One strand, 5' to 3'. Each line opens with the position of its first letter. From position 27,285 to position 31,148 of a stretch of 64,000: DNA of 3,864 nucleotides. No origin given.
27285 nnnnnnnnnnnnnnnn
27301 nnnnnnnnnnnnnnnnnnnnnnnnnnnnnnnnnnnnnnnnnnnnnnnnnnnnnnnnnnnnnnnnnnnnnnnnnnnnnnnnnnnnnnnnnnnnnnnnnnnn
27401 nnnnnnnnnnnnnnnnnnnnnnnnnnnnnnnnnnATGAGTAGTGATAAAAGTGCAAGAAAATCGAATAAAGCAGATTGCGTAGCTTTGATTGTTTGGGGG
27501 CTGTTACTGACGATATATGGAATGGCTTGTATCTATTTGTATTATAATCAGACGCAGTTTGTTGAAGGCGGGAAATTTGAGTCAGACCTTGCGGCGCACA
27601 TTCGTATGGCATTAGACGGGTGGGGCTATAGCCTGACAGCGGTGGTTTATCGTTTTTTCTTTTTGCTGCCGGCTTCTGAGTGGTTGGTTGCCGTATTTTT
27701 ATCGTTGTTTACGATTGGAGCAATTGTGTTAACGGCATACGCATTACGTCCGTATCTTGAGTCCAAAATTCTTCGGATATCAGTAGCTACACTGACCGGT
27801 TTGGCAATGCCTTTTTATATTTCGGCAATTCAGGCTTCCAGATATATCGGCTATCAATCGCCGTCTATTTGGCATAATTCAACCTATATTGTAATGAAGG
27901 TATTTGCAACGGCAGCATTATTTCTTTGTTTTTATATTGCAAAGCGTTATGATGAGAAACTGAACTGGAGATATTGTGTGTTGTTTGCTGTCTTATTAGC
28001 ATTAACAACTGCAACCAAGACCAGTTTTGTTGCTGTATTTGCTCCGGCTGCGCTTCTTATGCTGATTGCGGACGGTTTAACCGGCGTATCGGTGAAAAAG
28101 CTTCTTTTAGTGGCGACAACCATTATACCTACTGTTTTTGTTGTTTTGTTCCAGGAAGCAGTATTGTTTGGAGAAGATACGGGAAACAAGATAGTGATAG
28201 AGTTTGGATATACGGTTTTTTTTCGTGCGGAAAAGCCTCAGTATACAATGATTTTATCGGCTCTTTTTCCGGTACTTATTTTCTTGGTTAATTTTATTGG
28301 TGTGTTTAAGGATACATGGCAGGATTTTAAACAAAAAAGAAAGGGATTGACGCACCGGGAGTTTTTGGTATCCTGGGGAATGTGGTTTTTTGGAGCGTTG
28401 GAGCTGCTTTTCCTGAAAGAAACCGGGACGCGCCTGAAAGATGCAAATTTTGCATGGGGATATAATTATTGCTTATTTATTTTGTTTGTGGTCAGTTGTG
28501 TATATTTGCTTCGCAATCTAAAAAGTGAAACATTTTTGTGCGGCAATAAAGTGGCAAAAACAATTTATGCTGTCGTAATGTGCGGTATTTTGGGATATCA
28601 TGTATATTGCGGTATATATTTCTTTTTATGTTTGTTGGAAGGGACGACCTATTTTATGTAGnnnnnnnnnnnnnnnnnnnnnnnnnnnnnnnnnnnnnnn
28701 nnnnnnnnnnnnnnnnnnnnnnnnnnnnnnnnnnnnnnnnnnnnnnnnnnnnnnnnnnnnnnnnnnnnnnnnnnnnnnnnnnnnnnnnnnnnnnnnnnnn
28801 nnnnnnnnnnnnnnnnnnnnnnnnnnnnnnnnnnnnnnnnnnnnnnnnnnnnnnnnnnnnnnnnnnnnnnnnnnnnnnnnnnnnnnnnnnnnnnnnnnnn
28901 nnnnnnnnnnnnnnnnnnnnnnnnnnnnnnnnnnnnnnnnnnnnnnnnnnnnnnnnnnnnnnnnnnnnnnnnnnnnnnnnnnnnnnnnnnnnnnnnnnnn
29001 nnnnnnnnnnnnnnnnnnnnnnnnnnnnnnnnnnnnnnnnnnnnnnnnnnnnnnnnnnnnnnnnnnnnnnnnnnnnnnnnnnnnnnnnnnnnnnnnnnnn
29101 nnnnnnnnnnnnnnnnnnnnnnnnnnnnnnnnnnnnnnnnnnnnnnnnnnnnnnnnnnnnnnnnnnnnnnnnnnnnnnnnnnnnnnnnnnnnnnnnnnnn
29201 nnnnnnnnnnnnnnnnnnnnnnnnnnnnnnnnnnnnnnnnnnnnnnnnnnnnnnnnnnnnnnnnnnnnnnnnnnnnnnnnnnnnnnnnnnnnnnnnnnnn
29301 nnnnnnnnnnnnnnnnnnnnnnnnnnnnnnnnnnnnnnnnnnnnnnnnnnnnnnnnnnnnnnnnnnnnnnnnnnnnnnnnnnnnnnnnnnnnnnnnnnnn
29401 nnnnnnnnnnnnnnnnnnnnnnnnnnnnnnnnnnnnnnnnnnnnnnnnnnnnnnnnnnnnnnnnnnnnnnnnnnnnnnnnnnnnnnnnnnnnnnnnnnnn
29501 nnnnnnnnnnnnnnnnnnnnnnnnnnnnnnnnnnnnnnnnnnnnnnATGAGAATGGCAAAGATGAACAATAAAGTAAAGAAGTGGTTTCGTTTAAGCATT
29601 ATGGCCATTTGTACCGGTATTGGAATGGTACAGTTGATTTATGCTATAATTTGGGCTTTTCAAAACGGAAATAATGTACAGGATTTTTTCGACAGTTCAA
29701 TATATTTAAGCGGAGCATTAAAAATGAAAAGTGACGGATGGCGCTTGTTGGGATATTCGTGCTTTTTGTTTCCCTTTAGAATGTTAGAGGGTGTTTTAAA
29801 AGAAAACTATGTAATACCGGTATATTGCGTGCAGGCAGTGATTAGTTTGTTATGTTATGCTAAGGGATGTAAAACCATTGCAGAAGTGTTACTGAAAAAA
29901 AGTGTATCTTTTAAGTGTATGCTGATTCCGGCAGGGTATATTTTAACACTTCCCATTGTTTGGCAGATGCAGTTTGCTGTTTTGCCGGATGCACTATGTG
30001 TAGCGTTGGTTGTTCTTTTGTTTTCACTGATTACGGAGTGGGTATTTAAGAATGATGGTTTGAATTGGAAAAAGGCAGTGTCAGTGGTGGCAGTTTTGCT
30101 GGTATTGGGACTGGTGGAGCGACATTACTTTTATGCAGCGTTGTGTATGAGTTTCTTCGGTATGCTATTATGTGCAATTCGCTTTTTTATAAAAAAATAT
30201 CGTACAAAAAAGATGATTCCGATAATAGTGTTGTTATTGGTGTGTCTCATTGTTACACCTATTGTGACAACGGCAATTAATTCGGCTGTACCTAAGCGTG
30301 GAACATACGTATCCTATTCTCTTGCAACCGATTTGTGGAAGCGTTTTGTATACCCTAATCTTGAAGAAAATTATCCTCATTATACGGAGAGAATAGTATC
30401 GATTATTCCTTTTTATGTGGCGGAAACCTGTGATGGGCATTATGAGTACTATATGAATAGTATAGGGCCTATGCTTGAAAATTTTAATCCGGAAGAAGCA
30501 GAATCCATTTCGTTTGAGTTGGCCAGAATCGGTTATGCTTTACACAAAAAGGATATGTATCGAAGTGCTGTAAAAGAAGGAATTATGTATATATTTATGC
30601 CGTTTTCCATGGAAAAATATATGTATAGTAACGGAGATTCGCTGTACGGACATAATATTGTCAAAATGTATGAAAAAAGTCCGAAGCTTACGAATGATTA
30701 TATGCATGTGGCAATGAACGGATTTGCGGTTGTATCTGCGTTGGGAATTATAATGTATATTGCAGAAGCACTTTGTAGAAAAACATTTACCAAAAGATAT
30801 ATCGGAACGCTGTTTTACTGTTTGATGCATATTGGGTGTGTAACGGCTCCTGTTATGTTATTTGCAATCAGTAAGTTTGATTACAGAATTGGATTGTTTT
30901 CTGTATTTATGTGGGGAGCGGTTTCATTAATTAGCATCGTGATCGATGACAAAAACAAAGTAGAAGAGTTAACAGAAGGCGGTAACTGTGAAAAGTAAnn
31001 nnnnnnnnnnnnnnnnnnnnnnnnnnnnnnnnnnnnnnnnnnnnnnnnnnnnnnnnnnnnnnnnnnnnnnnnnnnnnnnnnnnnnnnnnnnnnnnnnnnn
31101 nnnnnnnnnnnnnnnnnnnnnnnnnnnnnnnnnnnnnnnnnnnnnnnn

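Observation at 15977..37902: Array of four GtrB-like GT2s and six GT-C-like proteins: a multi-sugar extracytoplasmic decoration system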

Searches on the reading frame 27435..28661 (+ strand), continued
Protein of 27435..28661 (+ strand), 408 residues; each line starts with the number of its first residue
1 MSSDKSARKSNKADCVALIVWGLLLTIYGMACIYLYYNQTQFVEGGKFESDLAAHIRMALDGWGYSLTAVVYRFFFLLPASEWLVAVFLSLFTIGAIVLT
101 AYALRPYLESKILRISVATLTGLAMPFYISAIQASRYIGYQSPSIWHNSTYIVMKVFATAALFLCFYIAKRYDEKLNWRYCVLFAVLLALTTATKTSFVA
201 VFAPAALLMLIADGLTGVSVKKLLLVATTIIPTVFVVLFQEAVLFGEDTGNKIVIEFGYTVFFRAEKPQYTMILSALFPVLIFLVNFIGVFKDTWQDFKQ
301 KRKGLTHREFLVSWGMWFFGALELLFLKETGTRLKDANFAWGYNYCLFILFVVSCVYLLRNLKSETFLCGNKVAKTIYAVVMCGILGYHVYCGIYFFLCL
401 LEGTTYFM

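Call 46: find_related_loci(query=A3, collection=genome_contigs, flank=10000)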
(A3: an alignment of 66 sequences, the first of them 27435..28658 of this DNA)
Query A3 (408 aa) in genome_contigs; peptide patterns used: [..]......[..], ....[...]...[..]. (x = any residue, [..] = any of these).
199 stretches matched a pattern; 132 encode a relative of the query (tblastn E <= 1e-3); the best 80 are kept; 80 distinct loci.
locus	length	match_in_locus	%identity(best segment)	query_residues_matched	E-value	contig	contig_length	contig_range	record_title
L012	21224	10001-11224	80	1-408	0e+0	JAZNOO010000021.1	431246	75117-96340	MAG: Lachnospiraceae bacterium isolate T1900044652_TS20190118.MAGScoT_cleanbin_000024 SGB_1434_k141_2087255, whole genom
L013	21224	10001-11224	79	1-408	0e+0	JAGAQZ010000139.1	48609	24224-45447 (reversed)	MAG: Lachnospiraceae bacterium isolate RGIG8694 Water_deer_Colon-2__c522357, whole genome shotgun sequence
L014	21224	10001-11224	79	1-408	0e+0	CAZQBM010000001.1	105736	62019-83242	MAG TPA_asm: uncultured Lachnospiraceae bacterium isolate SRP350583_co1_108 genome assembly, contig: NODE_216_length_105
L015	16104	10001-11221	77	1-408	0e+0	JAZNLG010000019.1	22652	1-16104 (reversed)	MAG: Lachnospiraceae bacterium isolate T1900044671_TS20190137.MAGScoT_cleanbin_000028 SGB_1589_k141_1205410, whole genom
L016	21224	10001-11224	75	1-408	0e+0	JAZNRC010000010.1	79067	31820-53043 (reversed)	MAG: Lachnospiraceae bacterium isolate T1900044820_TS20190286.MAGScoT_cleanbin_000012 SGB_2838_k141_57839, whole genome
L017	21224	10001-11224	71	1-408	0e+0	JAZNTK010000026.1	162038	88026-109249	MAG: Lachnospiraceae bacterium isolate T1900044802_TS20190268.MAGScoT_cleanbin_000086 SGB_2729_k141_2717106, whole genom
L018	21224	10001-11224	71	1-408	0e+0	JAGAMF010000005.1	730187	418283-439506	MAG: Lachnospiraceae bacterium isolate RGIG8570 Water_deer_Cecum-3__c75, whole genome shotgun sequence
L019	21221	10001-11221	70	3-408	0e+0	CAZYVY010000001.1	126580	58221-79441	MAG TPA_asm: uncultured Lachnospiraceae bacterium isolate SRP315200_co1_397 genome assembly, contig: NODE_35_length_1265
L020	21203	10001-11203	68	8-408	0e+0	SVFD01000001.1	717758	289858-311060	MAG: Lachnospiraceae bacterium isolate SIG323 NODE_3_length_717758_cov_4.979049, whole genome shotgun sequence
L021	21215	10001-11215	57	5-408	2e-144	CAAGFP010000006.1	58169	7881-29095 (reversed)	MAG TPA_asm: Lachnospiraceae bacterium, isolate HGM12582, WGS project CAAGFP010000000 data, contig: SRS476193_48_k119_12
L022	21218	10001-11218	51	2-408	3e-131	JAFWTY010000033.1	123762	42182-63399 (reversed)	MAG: Lachnospiraceae bacterium isolate RGIG6068 Sheep_Omasum-5__c748384, whole genome shotgun sequence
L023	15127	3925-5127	52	3-408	6e-130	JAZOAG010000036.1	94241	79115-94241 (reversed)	MAG: Lachnospiraceae bacterium isolate T1900044764_TS20190230.MAGScoT_cleanbin_000012 SGB_2390_k141_1472148, whole genom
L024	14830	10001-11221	53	1-408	1e-127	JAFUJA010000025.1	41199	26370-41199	MAG: Lachnospiraceae bacterium isolate RGIG4539 Roe_deer_Rectum-1__c607603, whole genome shotgun sequence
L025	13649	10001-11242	51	2-408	2e-127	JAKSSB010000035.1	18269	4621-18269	MAG: Lachnospiraceae bacterium isolate Horse_feces270 MAG270_35, whole genome shotgun sequence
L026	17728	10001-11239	51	1-408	8e-127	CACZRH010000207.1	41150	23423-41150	MAG: uncultured Lachnospiraceae bacterium isolate RUG12880 genome assembly, contig: RUG12880_asm_207, whole genome shotg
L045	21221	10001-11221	52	1-408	5e-128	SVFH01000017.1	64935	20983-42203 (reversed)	MAG: Lachnospiraceae bacterium isolate SIG327 NODE_10698_length_64935_cov_3.282589, whole genome shotgun sequence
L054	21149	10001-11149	40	19-408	2e-81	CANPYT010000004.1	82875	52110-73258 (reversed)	MAG: uncultured Acetatifactor sp. isolate Lapin-002__bin88 genome assembly, contig: Lapin-002__NODE_333_length_82875_cov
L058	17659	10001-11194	37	4-408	4e-77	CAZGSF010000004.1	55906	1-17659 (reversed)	MAG TPA_asm: uncultured Lachnospiraceae bacterium isolate SRP315200_co1_782 genome assembly, contig: NODE_518_length_559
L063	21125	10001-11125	38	27-408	1e-70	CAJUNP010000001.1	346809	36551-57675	MAG TPA_asm: uncultured Lachnospiraceae bacterium isolate MGBC143606 genome assembly, contig: MGBC143606.1, whole genome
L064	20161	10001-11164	37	20-408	3e-70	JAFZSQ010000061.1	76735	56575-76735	MAG: Lachnospiraceae bacterium isolate RGIG8061 Water_buffalos_Rumen-1__c801826, whole genome shotgun sequence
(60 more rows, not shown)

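Call 52: search_protein_families(library=pfam, proteins=[L016:15440-17104:+, L058:13509-16010:+, L063:18433-20970:+, L001:15458-16984:+, L011:10747-13275:+, L017:15324-16940:+, L019:13522-15054:+, L018:13535-15091:+, L064:12359-14803:+, L007:17066-19300:+], max_evalue=1)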
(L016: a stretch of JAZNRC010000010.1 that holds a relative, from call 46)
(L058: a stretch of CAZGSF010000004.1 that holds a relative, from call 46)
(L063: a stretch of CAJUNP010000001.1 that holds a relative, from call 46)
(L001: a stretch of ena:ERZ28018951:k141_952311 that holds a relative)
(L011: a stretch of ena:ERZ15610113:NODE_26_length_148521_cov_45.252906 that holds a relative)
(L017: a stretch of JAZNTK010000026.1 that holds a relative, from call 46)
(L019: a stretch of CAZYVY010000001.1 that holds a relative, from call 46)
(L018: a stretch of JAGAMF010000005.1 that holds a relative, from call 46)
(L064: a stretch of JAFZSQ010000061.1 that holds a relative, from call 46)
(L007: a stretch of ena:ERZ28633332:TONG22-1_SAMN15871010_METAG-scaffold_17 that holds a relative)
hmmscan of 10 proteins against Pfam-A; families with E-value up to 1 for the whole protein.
L016:15440-17104:+ (554 aa): 0 families

L058:13509-16010:+ (833 aa): 2 families
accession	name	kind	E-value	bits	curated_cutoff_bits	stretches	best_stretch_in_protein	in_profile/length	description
PF04932.20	Wzy_C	-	0.011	15.9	31.7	1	735-764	120-149/149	O-Antigen ligase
PF14991.11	MLANA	-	0.19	12.5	27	0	744-782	15-50/117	Protein melan-A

L063:18433-20970:+ (845 aa): 2 families
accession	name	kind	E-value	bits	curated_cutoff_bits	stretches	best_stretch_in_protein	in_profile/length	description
PF04932.20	Wzy_C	-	0.0057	16.9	31.7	1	733-761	121-149/149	O-Antigen ligase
PF02285.20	COX8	-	0.65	10.4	24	1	262-285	14-37/43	Cytochrome oxidase c subunit VIII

L001:15458-16984:+ (508 aa): 1 family
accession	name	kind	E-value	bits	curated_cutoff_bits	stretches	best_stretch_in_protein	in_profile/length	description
PF04932.20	Wzy_C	-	0.088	13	31.7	2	404-433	119-148/149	O-Antigen ligase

L011:10747-13275:+ (842 aa): 2 families
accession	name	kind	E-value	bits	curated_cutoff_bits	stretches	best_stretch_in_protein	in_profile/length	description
PF04932.20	Wzy_C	-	0.0094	16.2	31.7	1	557-766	6-149/149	O-Antigen ligase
PF13828.11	DUF4190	-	0.094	12.9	35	0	247-262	43-58/62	Domain of unknown function (DUF4190)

L017:15324-16940:+ (538 aa): 1 family
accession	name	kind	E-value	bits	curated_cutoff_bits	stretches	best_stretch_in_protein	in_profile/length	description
PF04932.20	Wzy_C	-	6.9e-09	36.1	31.7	1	295-463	5-147/149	O-Antigen ligase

L019:13522-15054:+ (510 aa): 3 families
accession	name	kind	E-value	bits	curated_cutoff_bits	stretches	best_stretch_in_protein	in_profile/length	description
PF04932.20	Wzy_C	-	3.2e-08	33.9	31.7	1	264-439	3-149/149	O-Antigen ligase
PF13567.11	DUF4131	-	0.037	14.2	31.6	1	279-388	7-105/165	Domain of unknown function (DUF4131)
PF10854.13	DUF2649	-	0.14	12.9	25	1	419-455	33-67/67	Protein of unknown function (DUF2649)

L018:13535-15091:+ (518 aa): 4 families
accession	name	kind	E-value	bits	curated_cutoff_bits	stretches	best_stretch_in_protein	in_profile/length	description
PF04932.20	Wzy_C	-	8.7e-06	26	31.7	1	256-431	3-149/149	O-Antigen ligase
PF13346.12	ABC2_membrane_5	-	0.042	13.8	25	1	442-512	4-75/205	ABC-2 family transporter protein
PF11992.13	TgpA_N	-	0.84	9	30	0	256-315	4-63/333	TgpA N-terminal domain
PF07301.16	DUF1453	-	0.96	9.9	24.6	1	158-202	35-79/145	CcdC protein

L064:12359-14803:+ (814 aa): 1 family
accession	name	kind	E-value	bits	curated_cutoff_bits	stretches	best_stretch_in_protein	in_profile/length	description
PF04932.20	Wzy_C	-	2.5e-05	24.5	31.7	2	535-602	4-63/149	O-Antigen ligase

L007:17066-19300:+ (744 aa): 0 families

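Call 67: search_protein_families(library=pfam, proteins=[L023:14493-14978:+, L045:20805-21221:+, L054:5417-5845:-, L004:19471-20994:-, L021:14948-16768:+, L026:12246-13457:+, L058:11217-12512:+, L013:16959-19295:+], max_evalue=0.01)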
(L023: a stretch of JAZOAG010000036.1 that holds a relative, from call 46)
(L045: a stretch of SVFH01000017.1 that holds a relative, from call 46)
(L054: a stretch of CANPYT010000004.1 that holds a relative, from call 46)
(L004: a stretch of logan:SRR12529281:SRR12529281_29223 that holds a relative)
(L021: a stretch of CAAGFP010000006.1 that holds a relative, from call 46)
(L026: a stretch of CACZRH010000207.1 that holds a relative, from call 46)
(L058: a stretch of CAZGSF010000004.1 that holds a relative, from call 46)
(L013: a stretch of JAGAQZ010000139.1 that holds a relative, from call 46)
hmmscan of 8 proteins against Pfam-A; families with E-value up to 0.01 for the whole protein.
L023:14493-14978:+ (161 aa): 1 family
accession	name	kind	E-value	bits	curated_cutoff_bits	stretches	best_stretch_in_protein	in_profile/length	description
PF04138.20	GtrA_DPMS_TM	-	4.2e-24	85.4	26.1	1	9-117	1-107/117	GtrA/DPMS, transmembrane domain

L045:20805-21221:+ (139 aa): 1 family
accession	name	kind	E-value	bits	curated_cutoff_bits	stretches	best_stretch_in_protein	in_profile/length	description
PF04138.20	GtrA_DPMS_TM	-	1.2e-19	71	26.1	1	9-117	1-107/117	GtrA/DPMS, transmembrane domain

L054:5417-5845:- (142 aa): 1 family
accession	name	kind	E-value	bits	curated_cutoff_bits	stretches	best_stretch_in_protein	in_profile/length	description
PF04138.20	GtrA_DPMS_TM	-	2.4e-20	73.3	26.1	1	18-137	2-117/117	GtrA/DPMS, transmembrane domain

L004:19471-20994:- (507 aa): 0 families

L021:14948-16768:+ (606 aa): 1 family
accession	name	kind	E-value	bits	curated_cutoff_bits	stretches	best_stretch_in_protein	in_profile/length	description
PF19484.4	DUF6020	-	6.3e-41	140.8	28.3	1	189-594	185-587/604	Family of unknown function (DUF6020)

L026:12246-13457:+ (403 aa): 1 family
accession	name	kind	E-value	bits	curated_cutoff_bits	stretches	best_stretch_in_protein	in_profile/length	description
PF11992.13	TgpA_N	-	0.004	16.6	30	1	68-217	23-180/333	TgpA N-terminal domain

L058:11217-12512:+ (431 aa): 1 family
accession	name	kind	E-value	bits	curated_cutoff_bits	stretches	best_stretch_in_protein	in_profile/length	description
PF13047.11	DUF3907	-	0.0069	16.9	27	0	296-349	65-118/147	Protein of unknown function (DUF3907)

L013:16959-19295:+ (778 aa): 0 families

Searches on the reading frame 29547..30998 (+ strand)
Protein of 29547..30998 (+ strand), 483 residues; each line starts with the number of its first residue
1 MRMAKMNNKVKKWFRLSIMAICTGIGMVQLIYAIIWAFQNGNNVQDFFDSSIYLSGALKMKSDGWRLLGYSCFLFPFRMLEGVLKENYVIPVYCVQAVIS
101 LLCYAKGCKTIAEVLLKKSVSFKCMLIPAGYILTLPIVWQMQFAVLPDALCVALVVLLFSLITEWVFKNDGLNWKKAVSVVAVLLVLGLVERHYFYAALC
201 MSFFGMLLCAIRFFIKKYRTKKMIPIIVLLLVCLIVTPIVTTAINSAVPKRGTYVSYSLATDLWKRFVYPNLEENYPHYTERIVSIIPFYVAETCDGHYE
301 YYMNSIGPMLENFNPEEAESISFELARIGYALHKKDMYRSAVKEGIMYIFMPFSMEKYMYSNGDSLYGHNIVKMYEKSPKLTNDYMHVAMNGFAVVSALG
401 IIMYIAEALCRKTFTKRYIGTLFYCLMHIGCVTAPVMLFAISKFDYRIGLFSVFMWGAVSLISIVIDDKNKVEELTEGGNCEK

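Call 5: search_protein_families(library=pfam, proteins=[window:29547-30998:+], max_evalue=0.01)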
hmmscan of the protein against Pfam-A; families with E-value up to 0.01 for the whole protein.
window:29547-30998:+ (483 aa): 0 families

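Call 8: search_protein_families(library=ncbifam, proteins=[window:29547-30998:+], max_evalue=0.01)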
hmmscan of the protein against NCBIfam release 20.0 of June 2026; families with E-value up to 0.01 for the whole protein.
window:29547-30998:+ (483 aa): 0 families

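Call 12: search_protein_families(library=pfam, proteins=[window:29547-30998:+], max_evalue=10)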
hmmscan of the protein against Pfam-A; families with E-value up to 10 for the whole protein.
window:29547-30998:+ (483 aa): 3 families
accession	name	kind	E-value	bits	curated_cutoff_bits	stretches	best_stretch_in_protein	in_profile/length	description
PF02285.20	COX8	-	0.056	13.8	24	1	112-134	13-35/43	Cytochrome oxidase c subunit VIII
PF11460.13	DUF3007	-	0.08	13.6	25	1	148-191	5-48/96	Protein of unknown function (DUF3007)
PF09913.15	DUF2142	-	0.26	10.5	30.1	1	131-242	157-261/395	Predicted membrane protein (DUF2142)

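Call 45: find_related_loci(query=window:29547-30995:+, collection=metagenome_contigs, flank=3000)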
Query window:29547-30995:+ (483 aa) in metagenome_contigs; peptide patterns used: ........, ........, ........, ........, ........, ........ (x = any residue, [..] = any of these).
52 stretches matched a pattern, but none encodes a relative of the query by tblastn (E <= 1e-3).

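Call 54: search_solved_structures(query=A4, max_evalue=10)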
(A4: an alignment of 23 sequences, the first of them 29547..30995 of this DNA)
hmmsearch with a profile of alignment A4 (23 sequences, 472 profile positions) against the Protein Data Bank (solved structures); distinct sequences matched with E-value up to 10: 14.
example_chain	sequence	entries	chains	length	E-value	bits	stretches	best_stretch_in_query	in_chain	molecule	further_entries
9llg_M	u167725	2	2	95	0.055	15.2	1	191-241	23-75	De novo designed negative allosteric GPCR exoframe modulator targeting TM5/6/7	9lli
2wl8_A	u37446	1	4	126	0.27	12.9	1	251-328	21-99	PEROXISOMAL BIOGENESIS FACTOR 19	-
3mzo_A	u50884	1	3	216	0.32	12.7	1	247-346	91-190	Lin2634 protein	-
5lnf_A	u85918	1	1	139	0.36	12.5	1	251-328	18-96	Peroxisomal biogenesis factor 19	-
2dzt_A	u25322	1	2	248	0.79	11.4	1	312-357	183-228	Tryptophan synthase alpha chain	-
2dzu_A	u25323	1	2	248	0.81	11.4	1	312-357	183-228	Tryptophan synthase alpha chain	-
2dzp_A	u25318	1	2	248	0.82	11.3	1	312-357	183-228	Tryptophan synthase alpha chain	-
1geq_A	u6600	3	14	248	0.82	11.3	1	312-357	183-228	TRYPTOPHAN SYNTHASE ALPHA-SUBUNIT | Tryptophan synthase alpha chain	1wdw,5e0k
2dzs_A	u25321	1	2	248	0.82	11.3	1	312-357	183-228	Tryptophan synthase alpha chain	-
2e09_A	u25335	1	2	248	0.82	11.3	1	312-357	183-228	Tryptophan synthase alpha chain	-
2dzv_A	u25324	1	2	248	0.82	11.3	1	312-357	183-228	Tryptophan synthase alpha chain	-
2dzw_A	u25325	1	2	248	0.83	11.3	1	312-357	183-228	Tryptophan synthase alpha chain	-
2dzx_A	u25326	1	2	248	0.83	11.3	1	312-357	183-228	Tryptophan synthase alpha chain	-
6zu5_LD0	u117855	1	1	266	2.2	10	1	252-310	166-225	uL18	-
